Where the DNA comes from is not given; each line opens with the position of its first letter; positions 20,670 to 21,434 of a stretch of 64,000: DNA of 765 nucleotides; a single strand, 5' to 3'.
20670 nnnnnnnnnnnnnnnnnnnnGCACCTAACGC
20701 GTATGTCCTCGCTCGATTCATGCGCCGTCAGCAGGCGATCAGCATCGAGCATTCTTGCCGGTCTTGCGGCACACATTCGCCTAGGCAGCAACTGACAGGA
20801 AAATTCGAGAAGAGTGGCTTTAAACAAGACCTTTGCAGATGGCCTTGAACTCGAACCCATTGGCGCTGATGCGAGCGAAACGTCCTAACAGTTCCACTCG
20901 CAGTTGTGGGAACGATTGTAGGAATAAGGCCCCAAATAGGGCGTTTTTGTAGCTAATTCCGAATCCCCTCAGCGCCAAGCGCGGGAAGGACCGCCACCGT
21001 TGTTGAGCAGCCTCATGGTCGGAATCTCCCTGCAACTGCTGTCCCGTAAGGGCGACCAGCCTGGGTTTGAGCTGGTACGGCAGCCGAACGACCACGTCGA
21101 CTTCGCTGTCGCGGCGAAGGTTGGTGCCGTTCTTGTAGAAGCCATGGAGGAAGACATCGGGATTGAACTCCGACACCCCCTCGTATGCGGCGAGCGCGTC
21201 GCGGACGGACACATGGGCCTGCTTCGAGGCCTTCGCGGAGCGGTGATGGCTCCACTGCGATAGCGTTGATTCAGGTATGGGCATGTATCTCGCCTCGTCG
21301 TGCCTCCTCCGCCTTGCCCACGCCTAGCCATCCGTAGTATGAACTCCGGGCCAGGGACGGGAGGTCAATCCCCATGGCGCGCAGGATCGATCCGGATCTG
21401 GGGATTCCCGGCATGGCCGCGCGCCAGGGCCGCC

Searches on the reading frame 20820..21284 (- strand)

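Call 5: search_protein_families(library=pfam, max_evalue=0.01, proteins=[window:20820-21284:-])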
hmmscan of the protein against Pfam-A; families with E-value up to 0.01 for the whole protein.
window:20820-21284:- (154 aa): 0 families

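Call 6: search_protein_families(library=padloc, max_evalue=0.01, proteins=[window:20820-21284:-])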
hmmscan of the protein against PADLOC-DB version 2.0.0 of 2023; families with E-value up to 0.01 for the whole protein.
window:20820-21284:- (154 aa): 8 families
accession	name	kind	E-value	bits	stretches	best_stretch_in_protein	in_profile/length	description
PDLC00788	Cyclase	-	1.6e-18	65.2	1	1-106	1-108/297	oligonucleotide-cyclase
PDLC00801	Cyclase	-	2.2e-11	41.5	1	4-97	5-101/295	oligonucleotide-cyclase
PDLC00794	Cyclase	-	3.3e-10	37.7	1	5-72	5-75/297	oligonucleotide-cyclase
PDLC00810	Cyclase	-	8.3e-07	26.8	1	16-69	21-74/335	oligonucleotide-cyclase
PDLC00822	Cyclase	-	0.00016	19.1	1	16-69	20-77/375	oligonucleotide-cyclase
PDLC00773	Cyclase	-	0.00034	18.3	1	17-67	21-71/334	oligonucleotide-cyclase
PDLC00776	Cyclase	-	0.00069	17.1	1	17-75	23-76/287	oligonucleotide-cyclase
PDLC00814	Cyclase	-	0.0009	16.7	1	20-109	26-115/295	oligonucleotide-cyclase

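Call 8: search_protein_families(library=ncbifam, max_evalue=0.01, proteins=[window:20820-21284:-])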
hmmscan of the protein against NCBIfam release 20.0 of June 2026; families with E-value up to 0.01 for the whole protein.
window:20820-21284:- (154 aa): 1 family
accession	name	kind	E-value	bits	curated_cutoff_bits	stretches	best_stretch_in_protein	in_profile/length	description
NF053871.1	DS2_2_antiphage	equivalog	8.8e-15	54.7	350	1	1-100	1-102/294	anti-phage nucleotidyltransferase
